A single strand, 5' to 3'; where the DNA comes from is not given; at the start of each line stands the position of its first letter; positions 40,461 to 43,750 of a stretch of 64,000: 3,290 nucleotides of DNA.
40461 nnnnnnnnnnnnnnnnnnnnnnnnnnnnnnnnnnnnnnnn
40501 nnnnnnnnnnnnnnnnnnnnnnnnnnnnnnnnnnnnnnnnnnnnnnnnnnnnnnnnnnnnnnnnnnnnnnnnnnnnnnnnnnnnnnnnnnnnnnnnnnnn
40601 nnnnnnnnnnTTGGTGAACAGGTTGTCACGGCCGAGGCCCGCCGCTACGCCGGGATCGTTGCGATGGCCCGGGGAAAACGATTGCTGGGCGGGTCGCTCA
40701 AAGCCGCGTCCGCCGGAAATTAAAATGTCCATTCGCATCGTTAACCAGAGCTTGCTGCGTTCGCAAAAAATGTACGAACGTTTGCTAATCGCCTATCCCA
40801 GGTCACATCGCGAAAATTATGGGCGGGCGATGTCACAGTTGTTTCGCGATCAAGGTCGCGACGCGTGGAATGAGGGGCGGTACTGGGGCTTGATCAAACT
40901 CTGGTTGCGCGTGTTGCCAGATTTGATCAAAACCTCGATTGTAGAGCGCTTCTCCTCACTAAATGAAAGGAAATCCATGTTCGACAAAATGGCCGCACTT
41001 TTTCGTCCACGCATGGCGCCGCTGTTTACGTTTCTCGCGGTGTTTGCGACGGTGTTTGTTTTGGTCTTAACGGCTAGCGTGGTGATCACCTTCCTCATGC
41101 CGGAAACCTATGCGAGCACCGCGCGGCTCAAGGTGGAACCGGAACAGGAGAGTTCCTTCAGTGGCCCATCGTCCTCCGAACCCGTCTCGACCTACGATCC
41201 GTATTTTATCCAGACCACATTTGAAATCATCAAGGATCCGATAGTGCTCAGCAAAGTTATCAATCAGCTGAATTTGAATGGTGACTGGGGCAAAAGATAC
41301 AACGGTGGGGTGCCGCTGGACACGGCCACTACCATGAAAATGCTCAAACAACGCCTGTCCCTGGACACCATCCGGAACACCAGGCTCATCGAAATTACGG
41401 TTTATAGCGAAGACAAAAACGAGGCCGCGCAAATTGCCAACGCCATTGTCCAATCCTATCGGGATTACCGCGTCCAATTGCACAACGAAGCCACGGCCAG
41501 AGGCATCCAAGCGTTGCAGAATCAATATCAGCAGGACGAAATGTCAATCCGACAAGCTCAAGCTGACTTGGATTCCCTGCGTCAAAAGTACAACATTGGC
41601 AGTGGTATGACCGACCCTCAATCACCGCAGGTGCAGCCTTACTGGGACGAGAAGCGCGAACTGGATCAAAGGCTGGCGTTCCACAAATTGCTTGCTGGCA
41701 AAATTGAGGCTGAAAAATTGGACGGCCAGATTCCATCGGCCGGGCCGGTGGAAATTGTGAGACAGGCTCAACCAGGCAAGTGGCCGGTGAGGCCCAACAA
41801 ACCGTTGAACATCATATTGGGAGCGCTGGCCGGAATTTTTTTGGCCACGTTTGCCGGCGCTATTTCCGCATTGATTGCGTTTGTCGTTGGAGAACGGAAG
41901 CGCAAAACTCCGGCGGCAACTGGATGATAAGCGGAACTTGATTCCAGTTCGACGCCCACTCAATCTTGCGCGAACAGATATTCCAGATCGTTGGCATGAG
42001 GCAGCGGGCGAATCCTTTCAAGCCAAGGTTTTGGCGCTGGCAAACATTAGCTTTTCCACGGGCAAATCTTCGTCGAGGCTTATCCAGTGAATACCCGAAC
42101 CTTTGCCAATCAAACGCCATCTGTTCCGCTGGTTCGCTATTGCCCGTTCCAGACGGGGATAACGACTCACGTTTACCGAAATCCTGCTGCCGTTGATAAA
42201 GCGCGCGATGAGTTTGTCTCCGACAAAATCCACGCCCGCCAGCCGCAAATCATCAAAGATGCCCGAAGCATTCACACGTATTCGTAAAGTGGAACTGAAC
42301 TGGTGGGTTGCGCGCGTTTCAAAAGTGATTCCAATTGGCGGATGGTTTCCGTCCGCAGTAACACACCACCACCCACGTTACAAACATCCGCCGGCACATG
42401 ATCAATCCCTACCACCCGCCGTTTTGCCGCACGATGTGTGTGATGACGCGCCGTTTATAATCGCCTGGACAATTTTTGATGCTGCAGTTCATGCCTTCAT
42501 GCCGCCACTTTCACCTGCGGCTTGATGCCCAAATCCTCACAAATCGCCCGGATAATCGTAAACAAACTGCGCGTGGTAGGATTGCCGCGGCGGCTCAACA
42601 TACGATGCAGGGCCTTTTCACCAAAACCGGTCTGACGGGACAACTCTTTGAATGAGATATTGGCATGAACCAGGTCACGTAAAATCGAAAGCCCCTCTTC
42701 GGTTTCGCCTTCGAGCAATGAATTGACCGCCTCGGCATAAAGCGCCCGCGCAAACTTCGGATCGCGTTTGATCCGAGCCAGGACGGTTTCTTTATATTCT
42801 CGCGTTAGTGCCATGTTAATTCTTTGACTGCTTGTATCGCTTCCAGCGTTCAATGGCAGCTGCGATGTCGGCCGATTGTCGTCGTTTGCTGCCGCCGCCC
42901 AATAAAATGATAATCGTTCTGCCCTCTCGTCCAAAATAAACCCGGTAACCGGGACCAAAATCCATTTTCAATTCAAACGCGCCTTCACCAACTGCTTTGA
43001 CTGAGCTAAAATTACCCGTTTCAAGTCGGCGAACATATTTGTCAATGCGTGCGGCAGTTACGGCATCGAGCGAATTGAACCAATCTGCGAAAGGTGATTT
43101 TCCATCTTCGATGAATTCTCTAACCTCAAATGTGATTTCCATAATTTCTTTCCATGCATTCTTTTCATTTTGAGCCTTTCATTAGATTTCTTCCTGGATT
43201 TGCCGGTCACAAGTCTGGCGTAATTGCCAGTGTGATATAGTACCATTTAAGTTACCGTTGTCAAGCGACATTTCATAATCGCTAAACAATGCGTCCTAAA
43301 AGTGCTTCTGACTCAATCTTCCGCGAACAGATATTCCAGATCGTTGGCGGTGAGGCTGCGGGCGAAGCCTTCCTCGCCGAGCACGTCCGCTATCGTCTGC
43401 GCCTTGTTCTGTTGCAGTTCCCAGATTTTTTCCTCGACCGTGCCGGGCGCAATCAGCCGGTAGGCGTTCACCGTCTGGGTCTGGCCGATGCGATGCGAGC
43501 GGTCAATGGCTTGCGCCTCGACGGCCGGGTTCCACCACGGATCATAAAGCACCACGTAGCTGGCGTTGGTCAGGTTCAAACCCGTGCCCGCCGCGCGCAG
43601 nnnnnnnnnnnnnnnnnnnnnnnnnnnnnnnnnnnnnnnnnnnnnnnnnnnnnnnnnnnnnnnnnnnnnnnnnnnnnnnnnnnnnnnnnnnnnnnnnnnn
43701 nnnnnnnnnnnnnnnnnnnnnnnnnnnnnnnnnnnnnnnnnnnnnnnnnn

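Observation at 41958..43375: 1.35-kb toxin-antitoxin islet integrated into the 3' end of the SNF2 helicase gene, flanked by 65-bp direct repeats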

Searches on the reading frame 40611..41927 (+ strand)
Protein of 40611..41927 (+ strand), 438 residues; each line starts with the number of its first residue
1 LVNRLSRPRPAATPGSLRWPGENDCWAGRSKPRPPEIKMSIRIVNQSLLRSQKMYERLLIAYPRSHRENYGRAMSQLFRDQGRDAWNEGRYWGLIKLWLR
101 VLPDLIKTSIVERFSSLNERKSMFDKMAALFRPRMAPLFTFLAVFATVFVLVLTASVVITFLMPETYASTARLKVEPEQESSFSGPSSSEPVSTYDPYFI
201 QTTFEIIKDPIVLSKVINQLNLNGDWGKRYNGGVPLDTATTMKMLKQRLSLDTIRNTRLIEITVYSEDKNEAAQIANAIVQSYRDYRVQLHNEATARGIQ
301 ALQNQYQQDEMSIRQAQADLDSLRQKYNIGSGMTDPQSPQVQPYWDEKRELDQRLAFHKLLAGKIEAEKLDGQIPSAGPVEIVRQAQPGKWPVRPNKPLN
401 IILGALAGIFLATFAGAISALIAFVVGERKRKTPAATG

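Call 10: search_protein_families(library=pfam, proteins=[window:40611-41927:+], max_evalue=0.01)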
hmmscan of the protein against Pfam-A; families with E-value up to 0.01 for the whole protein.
window:40611-41927:+ (438 aa): 2 families
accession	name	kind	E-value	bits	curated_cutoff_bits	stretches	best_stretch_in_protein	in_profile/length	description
PF02706.20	Wzz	-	1.2e-07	32.4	25.5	1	145-220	19-91/91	Chain length determinant protein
PF13807.11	GNVR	-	8.4e-05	22.9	27.7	1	375-413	36-74/82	G-rich domain on putative tyrosine kinase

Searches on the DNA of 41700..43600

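Call 79: search_rna_families(source=window, start=41700, end=43600, threshold=evalue, max_evalue=1)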
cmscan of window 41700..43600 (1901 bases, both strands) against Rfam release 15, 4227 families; matches with E-value up to 1: 0.
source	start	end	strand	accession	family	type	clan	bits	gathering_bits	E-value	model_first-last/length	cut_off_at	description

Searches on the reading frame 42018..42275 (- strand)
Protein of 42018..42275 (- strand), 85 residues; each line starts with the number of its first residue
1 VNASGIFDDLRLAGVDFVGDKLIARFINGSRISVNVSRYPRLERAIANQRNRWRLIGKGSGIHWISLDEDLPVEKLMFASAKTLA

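Call 10: search_protein_families(library=pfam, proteins=[window:42018-42275:-], max_evalue=0.01)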
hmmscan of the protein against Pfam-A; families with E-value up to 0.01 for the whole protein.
window:42018-42275:- (85 aa): 1 family
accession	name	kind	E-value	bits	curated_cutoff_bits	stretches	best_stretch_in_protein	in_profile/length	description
PF10387.14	DUF2442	-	4.7e-15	56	23.9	1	14-78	3-68/72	Protein of unknown function (DUF2442)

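Call 29: search_protein_families(library=ncbifam, proteins=[window:42018-42275:-], max_evalue=1)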
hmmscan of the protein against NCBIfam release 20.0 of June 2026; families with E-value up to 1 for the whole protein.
window:42018-42275:- (85 aa): 1 family
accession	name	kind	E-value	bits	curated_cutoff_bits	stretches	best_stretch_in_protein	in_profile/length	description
NF008571.0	PRK11523.1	equivalog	0.048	13.1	396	1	13-69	23-77/258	transcriptional regulator ExuR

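Call 53: find_homologous_proteins(query=window:42018-42275:-, max_evalue=0.00001)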
Query window:42018-42275:- (85 aa): 23 proteins with E <= 0.00001 among 25 candidates.
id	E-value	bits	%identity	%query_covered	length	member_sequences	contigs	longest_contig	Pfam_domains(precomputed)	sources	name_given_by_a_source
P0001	2.1e-48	179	100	100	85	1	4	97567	PF10387.15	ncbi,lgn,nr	ncbi:MAG TPA: DUF2442 domain-containing protein [Verrucomicrobiae bacterium]|nr:DUF2442 domain-conta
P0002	7.1e-39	149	85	100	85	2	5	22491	PF10387.15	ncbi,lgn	ncbi:MAG: DUF2442 domain-containing protein [Limisphaerales bacterium]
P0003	3.4e-37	144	83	98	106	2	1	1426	PF10387.15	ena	-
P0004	3.7e-36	140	80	100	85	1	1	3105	PF10387.15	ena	-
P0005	9.0e-36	139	82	98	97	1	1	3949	PF10387.15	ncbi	ncbi:MAG: DUF2442 domain-containing protein [Limisphaerales bacterium]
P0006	7.1e-35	136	79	100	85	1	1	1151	PF10387.15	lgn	-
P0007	1.9e-34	135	75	100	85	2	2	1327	PF10387.15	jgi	jgi:hypothetical protein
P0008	1.2e-33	132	76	98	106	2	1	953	PF10387.15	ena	-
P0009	2.8e-33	131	72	98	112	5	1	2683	PF10387.15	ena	-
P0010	3.2e-32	128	75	95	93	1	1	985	PF10387.15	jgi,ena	-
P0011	7.0e-32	127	73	88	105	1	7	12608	PF10387.15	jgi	jgi:hypothetical protein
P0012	7.4e-32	127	72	98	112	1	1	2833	PF10387.15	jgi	jgi:hypothetical protein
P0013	1.1e-31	126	74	94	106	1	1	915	PF10387.15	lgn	-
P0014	1.1e-31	126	72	100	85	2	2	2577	PF10387.15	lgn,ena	-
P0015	3.2e-31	125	70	98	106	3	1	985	PF10387.15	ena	-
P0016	3.8e-31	124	74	94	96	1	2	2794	PF10387.15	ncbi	ncbi:MAG: DUF2442 domain-containing protein [Limisphaerales bacterium]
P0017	1.5e-29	119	71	100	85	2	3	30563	PF10387.15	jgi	-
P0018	3.7e-29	118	77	87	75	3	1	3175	PF10387.15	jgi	jgi:hypothetical protein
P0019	4.4e-29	118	70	91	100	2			PF10387.15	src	-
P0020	3.6e-28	115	67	98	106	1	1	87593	PF10387.15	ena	-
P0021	2.4e-27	112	68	89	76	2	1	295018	PF10387.15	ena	-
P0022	1.6e-26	110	68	87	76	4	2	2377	PF10387.15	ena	-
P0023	1.8e-26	109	69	92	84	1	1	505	PF10387.15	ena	-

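Call 54: find_encoding_contigs(protein=P0002, flank=4000, max_places=4)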
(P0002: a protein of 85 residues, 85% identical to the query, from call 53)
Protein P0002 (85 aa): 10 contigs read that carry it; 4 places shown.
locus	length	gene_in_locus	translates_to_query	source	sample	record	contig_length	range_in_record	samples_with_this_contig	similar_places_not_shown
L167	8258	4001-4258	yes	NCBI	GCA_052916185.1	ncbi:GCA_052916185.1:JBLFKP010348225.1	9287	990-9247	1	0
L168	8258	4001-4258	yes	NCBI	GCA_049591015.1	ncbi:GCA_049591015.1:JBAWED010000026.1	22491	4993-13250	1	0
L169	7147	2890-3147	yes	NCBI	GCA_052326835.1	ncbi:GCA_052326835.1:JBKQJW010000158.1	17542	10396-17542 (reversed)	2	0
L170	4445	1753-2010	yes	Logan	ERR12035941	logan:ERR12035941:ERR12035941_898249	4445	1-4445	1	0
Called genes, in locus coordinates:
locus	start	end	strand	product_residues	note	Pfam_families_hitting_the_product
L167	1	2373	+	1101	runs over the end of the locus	PF00176:SNF2-rel_dom, PF00271:Helicase_C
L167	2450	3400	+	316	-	-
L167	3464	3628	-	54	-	-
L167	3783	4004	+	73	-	-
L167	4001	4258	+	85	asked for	PF10387:DUF2442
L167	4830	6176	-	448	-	-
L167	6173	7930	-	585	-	-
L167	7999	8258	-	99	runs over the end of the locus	?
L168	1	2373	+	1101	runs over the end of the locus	PF00176:SNF2-rel_dom, PF00271:Helicase_C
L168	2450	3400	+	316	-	-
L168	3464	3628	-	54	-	-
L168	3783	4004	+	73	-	-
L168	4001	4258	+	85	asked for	PF10387:DUF2442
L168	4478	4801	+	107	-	-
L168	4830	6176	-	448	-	-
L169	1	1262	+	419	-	PF00176:SNF2-rel_dom, PF00271:Helicase_C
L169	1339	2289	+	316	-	-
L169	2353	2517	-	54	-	-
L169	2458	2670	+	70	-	PF14076:DUF4258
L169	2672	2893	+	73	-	-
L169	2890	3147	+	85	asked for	PF10387:DUF2442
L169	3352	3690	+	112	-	-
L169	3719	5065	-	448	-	-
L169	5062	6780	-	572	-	-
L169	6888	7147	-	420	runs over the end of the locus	PF12704:MacB_PCD, PF02687:FtsX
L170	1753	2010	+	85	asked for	PF10387:DUF2442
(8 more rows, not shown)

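Call 55: find_encoding_contigs(protein=P0017, flank=4000, max_places=3)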
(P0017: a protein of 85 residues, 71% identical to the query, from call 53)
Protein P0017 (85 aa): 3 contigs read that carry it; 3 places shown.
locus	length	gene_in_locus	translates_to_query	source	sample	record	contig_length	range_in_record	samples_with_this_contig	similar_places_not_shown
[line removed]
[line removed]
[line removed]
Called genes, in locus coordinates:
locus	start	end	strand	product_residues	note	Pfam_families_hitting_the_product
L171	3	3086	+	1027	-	?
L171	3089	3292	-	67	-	-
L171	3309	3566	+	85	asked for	PF10387:DUF2442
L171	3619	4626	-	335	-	PF01370:Epimerase, PF02719:Polysacc_synt_2 (faint), PF04321:RmlD_sub_bind (faint), PF01073:3Beta_HSD, PF16363:GDP_Man_Dehyd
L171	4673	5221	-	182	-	-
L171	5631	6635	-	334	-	PF01916:DS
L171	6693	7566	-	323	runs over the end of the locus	PF20511:PMI_typeI_cat, PF21621:MPI_cupin_dom (weak)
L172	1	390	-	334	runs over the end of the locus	PF01118:Semialdhyde_dh, PF02774:Semialdhyde_dhC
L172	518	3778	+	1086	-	PF00176:SNF2-rel_dom, PF00271:Helicase_C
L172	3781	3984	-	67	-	-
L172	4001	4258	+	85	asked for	PF10387:DUF2442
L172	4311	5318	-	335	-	PF01370:Epimerase, PF02719:Polysacc_synt_2 (faint), PF04321:RmlD_sub_bind (faint), PF01073:3Beta_HSD, PF16363:GDP_Man_Dehyd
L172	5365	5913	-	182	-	-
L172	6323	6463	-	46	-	?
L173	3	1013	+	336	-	?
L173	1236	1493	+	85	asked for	PF10387:DUF2442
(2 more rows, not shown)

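Call 56: find_encoding_contigs(protein=P0020, flank=4000, max_places=2)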
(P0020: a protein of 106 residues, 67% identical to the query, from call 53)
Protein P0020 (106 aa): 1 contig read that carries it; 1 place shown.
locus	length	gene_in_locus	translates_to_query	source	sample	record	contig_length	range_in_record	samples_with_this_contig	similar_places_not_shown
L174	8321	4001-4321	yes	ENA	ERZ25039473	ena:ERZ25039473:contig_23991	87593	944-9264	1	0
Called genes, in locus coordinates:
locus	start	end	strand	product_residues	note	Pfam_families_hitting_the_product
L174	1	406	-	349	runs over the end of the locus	PF01118:Semialdhyde_dh, PF02774:Semialdhyde_dhC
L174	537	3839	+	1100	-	PF00176:SNF2-rel_dom, PF00270:DEAD (weak), PF04851:ResIII (weak), PF00271:Helicase_C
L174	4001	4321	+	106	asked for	PF10387:DUF2442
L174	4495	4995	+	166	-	-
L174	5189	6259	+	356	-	PF12796:Ank_2, PF13637:Ank_4, PF12796:Ank_2, PF00023:Ank, PF13637:Ank_4, PF12796:Ank_2, PF12796:Ank_2, PF13857:Ank_5, +8 more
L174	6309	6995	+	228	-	-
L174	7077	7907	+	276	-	PF00176:SNF2-rel_dom, PF00271:Helicase_C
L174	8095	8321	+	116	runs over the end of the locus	-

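Call 73: search_protein_families(library=pfam, proteins=[L169:2672-2893:+, L169:2458-2670:+, L169:1339-2289:+], max_evalue=0.1)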
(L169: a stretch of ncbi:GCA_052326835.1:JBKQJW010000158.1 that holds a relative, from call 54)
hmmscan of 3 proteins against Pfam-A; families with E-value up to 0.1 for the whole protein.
L169:2672-2893:+ (73 aa): 2 families
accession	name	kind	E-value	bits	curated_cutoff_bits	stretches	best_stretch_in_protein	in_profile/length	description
PF15731.11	MqsA_antitoxin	-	0.0043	17.6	30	1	1-56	1-55/131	Antitoxin component of bacterial toxin-antitoxin system, MqsA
PF14122.12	YokU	-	0.059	13.8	27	1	13-57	13-57/87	YokU-like protein, putative antitoxin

L169:2458-2670:+ (70 aa): 1 family
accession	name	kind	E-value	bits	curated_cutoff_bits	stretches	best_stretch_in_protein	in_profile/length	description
PF14076.12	DUF4258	-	2.6e-11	44.1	25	1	2-56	17-71/71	Domain of unknown function (DUF4258)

L169:1339-2289:+ (316 aa): 0 families

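Call 74: search_protein_families(library=ncbifam, proteins=[L169:2672-2893:+, L169:2458-2670:+], max_evalue=0.1)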
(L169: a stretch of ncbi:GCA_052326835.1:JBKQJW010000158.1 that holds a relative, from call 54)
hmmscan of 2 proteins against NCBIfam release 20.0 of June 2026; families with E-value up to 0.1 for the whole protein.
L169:2672-2893:+ (73 aa): 4 families
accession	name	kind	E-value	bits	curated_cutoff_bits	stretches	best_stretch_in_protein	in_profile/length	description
TIGR03831.1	YgiT_finger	domain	4e-09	36.6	20.2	1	7-48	3-45/46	YgiT-type zinc finger protein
TIGR03830.1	CxxCG_CxxCG_HTH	subfamily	7e-05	22.6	61.8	1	11-62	8-58/127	type II TA system antitoxin MqsA family protein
TIGR02390.1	RNA_pol_rpoA1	equivalog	0.023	12.8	1042.55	1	5-62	63-120/867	DNA-directed RNA polymerase subunit A'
NF006336.0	PRK08566.1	equivalog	0.084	11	819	1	5-62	68-125/883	DNA-directed RNA polymerase subunit A'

L169:2458-2670:+ (70 aa): 0 families

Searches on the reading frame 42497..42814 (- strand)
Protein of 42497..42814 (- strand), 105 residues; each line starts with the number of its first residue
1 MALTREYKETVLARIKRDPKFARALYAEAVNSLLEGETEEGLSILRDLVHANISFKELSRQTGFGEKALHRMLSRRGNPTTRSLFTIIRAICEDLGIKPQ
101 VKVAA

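Call 10: search_protein_families(library=pfam, proteins=[window:42497-42814:-], max_evalue=0.01)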
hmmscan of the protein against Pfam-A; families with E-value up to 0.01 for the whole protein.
window:42497-42814:- (105 aa): 2 families
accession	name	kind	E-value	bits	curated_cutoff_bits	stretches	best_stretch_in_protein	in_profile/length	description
PF13443.12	HTH_26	-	7.6e-05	23.3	22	1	49-99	7-54/63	Cro/C1-type HTH DNA-binding domain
PF21716.3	dnstrm_HI1420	-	0.0025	18.1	27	1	31-97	22-88/90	Probable addiction module antidote protein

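Call 29: search_protein_families(library=ncbifam, proteins=[window:42497-42814:-], max_evalue=1)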
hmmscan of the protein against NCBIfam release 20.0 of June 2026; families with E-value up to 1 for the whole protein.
window:42497-42814:- (105 aa): 1 family
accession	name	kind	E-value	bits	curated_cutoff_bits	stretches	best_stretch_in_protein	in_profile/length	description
TIGR02684.1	dnstrm_HI1420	hypoth_equivalog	0.00018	21.6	53.7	1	54-92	45-83/89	addiction module antidote protein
